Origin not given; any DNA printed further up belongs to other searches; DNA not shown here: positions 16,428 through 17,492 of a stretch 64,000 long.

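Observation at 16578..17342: Unrecognised ~255-aa domain fused to the N-terminus of a GcvT-like protein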

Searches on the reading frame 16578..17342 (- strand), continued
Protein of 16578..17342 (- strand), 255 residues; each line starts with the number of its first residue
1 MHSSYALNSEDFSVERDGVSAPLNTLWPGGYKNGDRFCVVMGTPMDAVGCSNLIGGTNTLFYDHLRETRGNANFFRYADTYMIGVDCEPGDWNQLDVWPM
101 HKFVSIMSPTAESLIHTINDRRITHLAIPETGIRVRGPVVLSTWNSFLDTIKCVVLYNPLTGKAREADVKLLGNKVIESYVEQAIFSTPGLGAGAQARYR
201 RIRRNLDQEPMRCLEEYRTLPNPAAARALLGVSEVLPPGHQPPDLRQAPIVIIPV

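Call 62: search_protein_families(library=pfam, proteins=[L104:835-2985:-, L104:4788-6986:-, L104:7859-8344:-, L149:8854-10050:+, L160:5399-6268:+, L115:5081-7258:+, L115:12427-14967:-, L134:8772-10664:+, L160:118-3228:+, L160:3218-4561:+], max_evalue=0.001)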
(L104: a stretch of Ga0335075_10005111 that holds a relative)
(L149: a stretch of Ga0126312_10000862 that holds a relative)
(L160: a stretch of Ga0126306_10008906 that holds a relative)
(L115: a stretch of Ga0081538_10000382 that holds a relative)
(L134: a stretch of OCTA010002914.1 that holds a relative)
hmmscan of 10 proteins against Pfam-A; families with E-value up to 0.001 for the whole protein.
L104:835-2985:- (716 aa): 13 families
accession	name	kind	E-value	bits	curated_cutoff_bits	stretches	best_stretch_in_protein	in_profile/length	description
PF02754.22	CCG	-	6.7e-18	65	20.6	1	593-675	1-78/85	Cysteine-rich domain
PF13187.11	Fer4_9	-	9.9e-11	41.9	27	1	313-403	1-50/52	4Fe-4S dicluster domain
PF13183.11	Fer4_8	-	7.9e-10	39.6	27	1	310-404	1-68/68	4Fe-4S dicluster domain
PF13237.11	Fer4_10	-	1.5e-08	34.9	25.5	1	310-401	5-53/53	4Fe-4S dicluster domain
PF00037.32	Fer4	-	9.9e-08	31.9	21.1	1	312-328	6-22/24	4Fe-4S binding domain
PF13484.11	Fer4_16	-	2.1e-07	32.1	30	0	314-332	2-20/66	4Fe-4S double cluster binding domain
PF12838.12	Fer4_7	-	6e-07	30.3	27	1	314-404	2-52/52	4Fe-4S dicluster domain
PF12797.12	Fer4_2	-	1.3e-06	28.4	24.5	0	311-326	7-22/22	4Fe-4S binding domain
PF13534.11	Fer4_17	-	1e-05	26.4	22.2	0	310-327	42-59/61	4Fe-4S dicluster domain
PF12837.12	Fer4_6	-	1.7e-05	25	25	1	312-328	7-23/24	4Fe-4S binding domain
PF14697.11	Fer4_21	-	4.7e-05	23.9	35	0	386-402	37-53/59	4Fe-4S dicluster domain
PF12800.12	Fer4_4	-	7.1e-05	23.3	24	0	312-326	2-16/17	4Fe-4S binding domain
PF13746.11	Fer4_18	-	0.0005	20.7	27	0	377-405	48-76/114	4Fe-4S dicluster domain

L104:4788-6986:- (732 aa): 10 families
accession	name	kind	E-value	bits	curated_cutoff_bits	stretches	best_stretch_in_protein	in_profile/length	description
PF00724.26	Oxidored_FMN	-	2.8e-90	303.5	27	1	10-343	2-341/342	NADH:flavin oxidoreductase / NADH oxidase family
PF22620.2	OYE-like_second_a-b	-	8.4e-25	87.7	25.5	1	529-632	1-103/128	OYE-like second alpha/beta domain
PF07992.20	Pyr_redox_2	-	1.1e-16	61.6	26.1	1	395-674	2-277/291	Pyridine nucleotide-disulphide oxidoreductase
PF00070.33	Pyr_redox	-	2.3e-08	34.8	22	0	395-430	1-35/82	Pyridine nucleotide-disulphide oxidoreductase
PF01266.30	DAO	-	5.2e-06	26.6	27.9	0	396-460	2-72/353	FAD dependent oxidoreductase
PF13450.12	NAD_binding_8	-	1.6e-05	25.5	21.9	1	398-434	1-36/68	NAD(P)-binding Rossmann-like domain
PF03486.20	HI0933_like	-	0.00013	21.9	50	0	395-430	2-36/244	HI0933-like protein Rossmann domain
PF13738.12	Pyr_redox_3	-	0.00038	20.2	30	0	397-427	1-31/305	Pyridine nucleotide-disulphide oxidoreductase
PF01946.23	Thi4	-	0.0004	20.1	26.2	1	393-433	17-57/235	Thi4 family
PF00890.30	FAD_binding_2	-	0.00061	19.5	20.4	0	396-435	2-40/414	FAD binding domain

L104:7859-8344:- (161 aa): 1 family
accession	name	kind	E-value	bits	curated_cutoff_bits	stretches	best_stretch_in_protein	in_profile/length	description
PF00582.32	Usp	-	5.4e-05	24.2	24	1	38-158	18-140/141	Universal stress protein family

L149:8854-10050:+ (398 aa): 2 families
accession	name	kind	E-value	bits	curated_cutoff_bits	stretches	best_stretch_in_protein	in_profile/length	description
PF01571.26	GCV_T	-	1.7e-43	149.2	25.6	1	27-268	7-253/255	Aminomethyltransferase folate-binding domain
PF08669.17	GCV_T_C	-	9.3e-18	64.4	25.9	1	297-382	1-80/80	Glycine cleavage T-protein C-terminal barrel domain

L160:5399-6268:+ (290 aa): 1 family
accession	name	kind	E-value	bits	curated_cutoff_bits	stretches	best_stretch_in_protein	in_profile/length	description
PF02219.23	MTHFR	-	6.1e-10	39.3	24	1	43-204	39-208/287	Methylenetetrahydrofolate reductase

L115:5081-7258:+ (725 aa): 1 family
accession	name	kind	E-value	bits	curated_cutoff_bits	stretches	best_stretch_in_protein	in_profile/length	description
PF03729.18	DUF308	-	3.3e-06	27.7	25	1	306-356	1-51/73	Short repeat of unknown function (DUF308)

L115:12427-14967:- (846 aa): 4 families
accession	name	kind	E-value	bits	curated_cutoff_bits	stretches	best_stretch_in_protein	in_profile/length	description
PF01571.26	GCV_T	-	9.4e-68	228.6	25.6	1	439-718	2-254/255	Aminomethyltransferase folate-binding domain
PF01266.30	DAO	-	5.1e-51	174.7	27.9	1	17-378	2-353/353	FAD dependent oxidoreductase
PF16350.10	FAO_M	-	1.2e-15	57.8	27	1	381-436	1-56/56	FAD dependent oxidoreductase central domain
PF08669.17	GCV_T_C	-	2.4e-10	40.6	25.9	1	765-830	11-75/80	Glycine cleavage T-protein C-terminal barrel domain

L134:8772-10664:+ (630 aa): 3 families
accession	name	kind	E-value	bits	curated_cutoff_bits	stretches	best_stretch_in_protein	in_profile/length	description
PF06965.17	Na_H_antiport_1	-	4.7e-122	407.9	23.5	1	28-428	2-373/374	Na+/H+ antiporter 1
PF13462.12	Thioredoxin_4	-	3e-21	76.7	23.2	1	462-619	4-163/165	Thioredoxin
PF01323.26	DSBA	-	1.6e-19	70.9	25.6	1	474-619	1-190/191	DSBA-like thioredoxin domain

L160:118-3228:+ (1036 aa): 6 families
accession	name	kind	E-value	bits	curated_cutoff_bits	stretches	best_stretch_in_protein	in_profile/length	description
PF00563.25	EAL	-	2.3e-73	246.9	31.3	1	771-1007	2-236/236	EAL domain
PF00990.26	GGDEF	-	2.1e-49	167.8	23.8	1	593-749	1-159/161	Diguanylate cyclase, GGDEF domain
PF08448.16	PAS_4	-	3.3e-13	50.3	23.1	1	474-583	2-109/110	PAS fold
PF00989.32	PAS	-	4.8e-10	39.9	22.6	1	471-579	5-113/113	PAS fold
PF13426.13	PAS_9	-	5.3e-09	36.7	27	1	480-581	4-103/103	PAS domain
PF08447.18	PAS_3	-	9.8e-07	29.4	25.6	1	491-563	3-75/89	PAS fold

L160:3218-4561:+ (447 aa): 2 families
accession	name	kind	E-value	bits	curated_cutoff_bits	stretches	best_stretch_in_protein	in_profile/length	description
PF05977.19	MFS_3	-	4e-45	154.7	27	1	20-410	4-392/524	Transmembrane secretion effector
PF07690.21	MFS_1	-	2.3e-29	102.9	33.4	1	31-365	1-334/347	Major Facilitator Superfamily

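Call 67: search_protein_families(library=ncbifam, proteins=[P0217, P0225, P0270, L082:10001-10678:+, L104:7146-7817:+, L149:8854-10050:+], max_evalue=0.01)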
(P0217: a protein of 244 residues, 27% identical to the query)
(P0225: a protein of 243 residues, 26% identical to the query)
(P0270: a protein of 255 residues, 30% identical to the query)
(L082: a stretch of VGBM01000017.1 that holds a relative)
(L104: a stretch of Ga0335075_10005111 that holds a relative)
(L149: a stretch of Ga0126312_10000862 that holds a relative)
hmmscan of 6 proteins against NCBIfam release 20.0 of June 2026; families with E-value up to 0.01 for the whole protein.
P0217 (244 aa): 0 families

P0225 (243 aa): 0 families

P0270 (255 aa): 0 families

L082:10001-10678:+ (225 aa): 0 families

L104:7146-7817:+ (223 aa): 0 families

L149:8854-10050:+ (398 aa): 8 families
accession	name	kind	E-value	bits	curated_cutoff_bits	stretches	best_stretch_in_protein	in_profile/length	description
NF009133.0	PRK12486.1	equivalog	1.9e-100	336.3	410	1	10-380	6-368/369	dimethylsulfoniopropionate demethylase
NF053776.1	TmaoDeMthMsil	equivalog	5.4e-70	236.8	1100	1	21-389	389-762/763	trimethylamine N-oxide demethylase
NF001567.0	PRK00389.1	subfamily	1.9e-58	198.1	300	1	40-385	26-357/359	glycine cleavage system aminomethyltransferase GcvT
TIGR00528.1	gcvT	equivalog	1.6e-48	165.4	235.85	1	25-381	10-360/362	glycine cleavage system aminomethyltransferase GcvT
TIGR01372.1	soxA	subfamily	1e-41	142.7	1164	1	57-386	655-992/996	sarcosine oxidase subunit alpha family protein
NF010093.0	PRK13579.1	equivalog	1.3e-36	126.2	459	1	51-383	44-366/371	glycine cleavage system aminomethyltransferase GcvT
NF047633.1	SyrngDmethDesA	equivalog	1.7e-19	69.7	800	1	69-238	58-236/453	syringate O-demethylase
NF047885.1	VanMgalDeMLigM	equivalog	1.5e-12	47.3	580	1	69-238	57-237/461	vanillate/3-O-methylgallate O-demethylase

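Call 68: search_protein_families(library=pfam, proteins=[L141:5883-6638:+, L141:6930-7859:+, L141:11430-13262:+, L141:13441-14691:+, L149:3110-5437:+, L149:5439-5897:+, L149:6480-7097:+, L149:7233-7592:+, L149:10202-10624:+, L149:10842-12311:-], max_evalue=0.001)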
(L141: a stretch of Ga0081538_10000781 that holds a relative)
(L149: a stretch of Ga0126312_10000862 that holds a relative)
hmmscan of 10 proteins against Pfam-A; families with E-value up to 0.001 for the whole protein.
L141:5883-6638:+ (251 aa): 0 families

L141:6930-7859:+ (309 aa): 0 families

L141:11430-13262:+ (610 aa): 3 families
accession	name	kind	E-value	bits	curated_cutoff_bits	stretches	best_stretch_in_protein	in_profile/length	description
PF00732.25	GMC_oxred_N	-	3.7e-53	181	23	1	55-350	1-217/218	GMC oxidoreductase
PF05199.19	GMC_oxred_C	-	4.9e-33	115.1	24.6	1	446-577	4-139/139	GMC oxidoreductase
PF01266.30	DAO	-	0.00021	21.4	27.9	0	56-89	1-34/353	FAD dependent oxidoreductase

L141:13441-14691:+ (416 aa): 1 family
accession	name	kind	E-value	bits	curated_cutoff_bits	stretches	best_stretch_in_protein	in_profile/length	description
PF07690.21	MFS_1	-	3.1e-32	112.3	33.4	2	34-374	8-345/347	Major Facilitator Superfamily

L149:3110-5437:+ (775 aa): 2 families
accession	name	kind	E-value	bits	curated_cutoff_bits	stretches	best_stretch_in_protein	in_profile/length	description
PF00384.28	Molybdopterin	-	1.6e-50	172.6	24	1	100-525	1-348/353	Molybdopterin oxidoreductase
PF01568.27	Molydop_binding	-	1.8e-31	108.9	26.8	1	654-766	1-109/110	Molydopterin dinucleotide binding domain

L149:5439-5897:+ (152 aa): 0 families

L149:6480-7097:+ (205 aa): 1 family
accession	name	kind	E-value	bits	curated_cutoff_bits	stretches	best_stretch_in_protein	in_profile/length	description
PF10057.14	MpsC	-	2e-17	63.7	23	1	90-197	3-110/111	Na+-translocating membrane potential-generating system (MpsC)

L149:7233-7592:+ (119 aa): 2 families
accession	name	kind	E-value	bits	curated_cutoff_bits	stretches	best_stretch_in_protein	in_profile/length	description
PF01740.26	STAS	-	4.7e-15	55.7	22.6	1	15-109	3-98/106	STAS domain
PF13466.11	STAS_2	-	3.4e-13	50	29.2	1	26-101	2-77/80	STAS domain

L149:10202-10624:+ (140 aa): 0 families

L149:10842-12311:- (489 aa): 1 family
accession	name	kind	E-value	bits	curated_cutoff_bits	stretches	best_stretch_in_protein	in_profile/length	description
PF00884.28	Sulfatase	-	5.9e-05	23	25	1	228-417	63-247/301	Sulfatase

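Call 77: search_dna_similar(query=P0270, collection=plasmids, mode=protein, max_evalue=0.001, max_rows=25)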
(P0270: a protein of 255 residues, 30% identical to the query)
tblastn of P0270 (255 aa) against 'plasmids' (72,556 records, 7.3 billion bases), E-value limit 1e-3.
Records with a match: 14; places in all: 14; records where one place covers at least 80% of the query: 8.
Best place of each record, by identity: <60% 14.
By first word of the organism name: Paracoccus 6; Mesorhizobium 3; Terrarubrum 1; Arthrobacter 1; Rhodococcus 1; Halococcus 1; Haloterrigena 1.
By predicted mobility (MOB-suite, as given by PLSDB): non-mobilizable 9; conjugative 4; mobilizable 1.
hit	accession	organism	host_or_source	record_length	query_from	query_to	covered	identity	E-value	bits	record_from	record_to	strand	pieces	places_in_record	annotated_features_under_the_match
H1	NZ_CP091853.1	Terrarubrum flagellatum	cell culture,forest soil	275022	1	255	100%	45.6%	1e-59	210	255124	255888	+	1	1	hypothetical protein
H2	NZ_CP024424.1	Paracoccus yeei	Homo sapiens,single cell,skin swab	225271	1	255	100%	42.3%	2e-59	209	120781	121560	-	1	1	hypothetical protein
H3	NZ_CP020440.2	Paracoccus yeei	Homo sapiens,Urine suprapubic aspirate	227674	1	255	100%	41.9%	2e-59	209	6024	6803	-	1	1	hypothetical protein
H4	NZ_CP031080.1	Paracoccus yeei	Homo sapiens,single cell,eye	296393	1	255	100%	41.9%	2e-59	209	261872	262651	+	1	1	hypothetical protein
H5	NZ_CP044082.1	Paracoccus yeei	Homo sapiens,clinical isolate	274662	1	255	100%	41.9%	2e-59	209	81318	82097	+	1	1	hypothetical protein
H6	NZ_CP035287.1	Paracoccus versutus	whole organism,soil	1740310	1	158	61%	51.6%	2e-37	181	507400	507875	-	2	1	none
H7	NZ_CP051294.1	Mesorhizobium sp. NZP2077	cell culture,Lotus corniculatus nodule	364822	1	255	98%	31.5%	8e-18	116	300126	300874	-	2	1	hypothetical protein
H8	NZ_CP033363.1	Mesorhizobium sp. NZP2077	cell culture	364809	1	255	98%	31.5%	8e-18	116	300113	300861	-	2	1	hypothetical protein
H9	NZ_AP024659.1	Arthrobacter sp. NicSoilB11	-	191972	1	244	96%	31.3%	3e-19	94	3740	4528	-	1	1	hypothetical protein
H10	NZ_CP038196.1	Paracoccus versutus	single cell,soil adjacent to the roots ...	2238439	1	144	56%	51.7%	3e-44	166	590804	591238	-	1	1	none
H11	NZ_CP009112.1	Rhodococcus opacus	soil sample, Enrichment culture with ...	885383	1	180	71%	36.6%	1e-25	112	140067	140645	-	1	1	hypothetical protein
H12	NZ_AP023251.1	Mesorhizobium sp. 131-2-5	Lotus japonicus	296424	6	188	72%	34.6%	6e-28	119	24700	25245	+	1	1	hypothetical protein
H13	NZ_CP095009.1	Halococcus dombrowskii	Direct from delivered sample,Rock salt ...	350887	1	182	71%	24.1%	3e-8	61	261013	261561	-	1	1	hypothetical protein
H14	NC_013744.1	Haloterrigena turkmenica DSM 5511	-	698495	1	166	65%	24.6%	3e-8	61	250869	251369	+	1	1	hypothetical protein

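Call 78: get_annotated_region(hit=H2, flank=9000)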
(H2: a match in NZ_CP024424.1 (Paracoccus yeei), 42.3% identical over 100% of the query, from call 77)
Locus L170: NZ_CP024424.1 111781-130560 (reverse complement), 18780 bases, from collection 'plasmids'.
description: Paracoccus yeei strain TT13 plasmid pTT13-2, complete sequence
organism: Paracoccus yeei (NCBI taxid 147645)
taxonomy: Bacteria; Pseudomonadota; Alphaproteobacteria; Rhodobacterales; Paracoccaceae; Paracoccus; Paracoccus yeei
host: -; source: Homo sapiens,single cell,skin swab; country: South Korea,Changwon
typing (MOB-suite, as given by PLSDB): non-mobilizable; replicon rep_cluster_746
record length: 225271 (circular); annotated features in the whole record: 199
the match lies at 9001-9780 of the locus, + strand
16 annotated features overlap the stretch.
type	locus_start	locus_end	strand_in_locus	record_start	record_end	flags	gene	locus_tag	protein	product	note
CDS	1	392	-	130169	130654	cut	-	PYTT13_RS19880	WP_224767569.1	PPC domain-containing DNA-binding protein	-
CDS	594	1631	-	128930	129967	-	-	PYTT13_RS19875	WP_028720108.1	zinc-dependent alcohol dehydrogenase family protein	-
CDS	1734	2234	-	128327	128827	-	-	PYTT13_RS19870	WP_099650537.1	acetone carboxylase subunit gamma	-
CDS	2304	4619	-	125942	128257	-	-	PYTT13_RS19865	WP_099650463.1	hydantoinase B/oxoprolinase family protein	-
CDS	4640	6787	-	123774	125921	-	-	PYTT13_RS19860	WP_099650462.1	hydantoinase/oxoprolinase family protein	-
CDS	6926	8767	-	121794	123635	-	-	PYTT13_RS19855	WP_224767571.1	sigma 54-interacting transcriptional regulator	GO:0006355 - regulation of DNA-templated transcription [Evidence IEA]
CDS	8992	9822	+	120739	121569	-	-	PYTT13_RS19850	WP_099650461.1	hypothetical protein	-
CDS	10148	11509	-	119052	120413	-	gdhA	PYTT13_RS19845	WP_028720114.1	NADP-specific glutamate dehydrogenase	GO:0006520 - amino acid metabolic process [Evidence IEA]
CDS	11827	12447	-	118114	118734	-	-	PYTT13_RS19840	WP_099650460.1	isochorismatase family protein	-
CDS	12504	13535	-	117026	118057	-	-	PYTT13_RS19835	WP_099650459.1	leucyl aminopeptidase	-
CDS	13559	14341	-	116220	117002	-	-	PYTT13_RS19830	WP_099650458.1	alpha/beta hydrolase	-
CDS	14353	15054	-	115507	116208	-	-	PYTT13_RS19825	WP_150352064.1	Asp/Glu racemase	-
CDS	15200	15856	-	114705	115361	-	-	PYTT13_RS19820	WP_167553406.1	TetR/AcrR family transcriptional regulator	GO:0006355 - regulation of DNA-templated transcription [Evidence IEA]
CDS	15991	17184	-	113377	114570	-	-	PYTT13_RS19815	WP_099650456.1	FAD-dependent monooxygenase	-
CDS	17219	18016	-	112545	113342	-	-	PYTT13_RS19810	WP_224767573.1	ABC transporter permease subunit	GO:0055085 - transmembrane transport [Evidence IEA]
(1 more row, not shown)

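Call 79: get_annotated_region(hit=H9, flank=9000)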
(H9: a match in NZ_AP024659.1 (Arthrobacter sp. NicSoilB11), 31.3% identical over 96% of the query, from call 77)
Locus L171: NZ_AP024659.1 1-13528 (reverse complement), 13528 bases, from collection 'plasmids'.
description: Arthrobacter sp. NicSoilB11 plasmid NicSoilB11-2, complete sequence
organism: Arthrobacter sp. NicSoilB11 (NCBI taxid 2830999)
taxonomy: Bacteria; Actinomycetota; Actinomycetes; Micrococcales; Micrococcaceae; Arthrobacter; Arthrobacter sp. NicSoilB11
host: -; source: -; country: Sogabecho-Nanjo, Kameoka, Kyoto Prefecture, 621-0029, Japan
typing (MOB-suite, as given by PLSDB): conjugative; relaxase MOBP; mating-pair formation MPF_T
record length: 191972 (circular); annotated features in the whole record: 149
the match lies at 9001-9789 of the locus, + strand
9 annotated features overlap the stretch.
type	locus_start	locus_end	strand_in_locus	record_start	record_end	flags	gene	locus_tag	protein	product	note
CDS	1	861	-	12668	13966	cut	-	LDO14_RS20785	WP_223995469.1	maltose ABC transporter substrate-binding protein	-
CDS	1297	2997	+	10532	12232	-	-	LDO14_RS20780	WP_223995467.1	glycoside hydrolase family 13 protein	-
CDS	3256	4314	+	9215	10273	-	-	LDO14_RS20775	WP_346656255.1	LacI family DNA-binding transcriptional regulator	GO:0006351 - DNA-templated transcription [Evidence IEA]; GO:0045892 - negative regulation of DNA-templated ...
CDS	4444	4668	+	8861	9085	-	-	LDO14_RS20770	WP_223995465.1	hypothetical protein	-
CDS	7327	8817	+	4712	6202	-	-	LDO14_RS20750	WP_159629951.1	APC family permease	-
CDS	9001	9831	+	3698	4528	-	-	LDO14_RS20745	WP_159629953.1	hypothetical protein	-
CDS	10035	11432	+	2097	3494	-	-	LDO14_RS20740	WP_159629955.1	FAD-binding oxidoreductase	-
CDS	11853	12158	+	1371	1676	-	-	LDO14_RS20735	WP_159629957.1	antibiotic biosynthesis monooxygenase family protein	-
CDS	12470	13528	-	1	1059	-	-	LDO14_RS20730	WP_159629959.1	LacI family DNA-binding transcriptional regulator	GO:0006351 - DNA-templated transcription [Evidence IEA]; GO:0045892 - negative regulation of DNA-templated ...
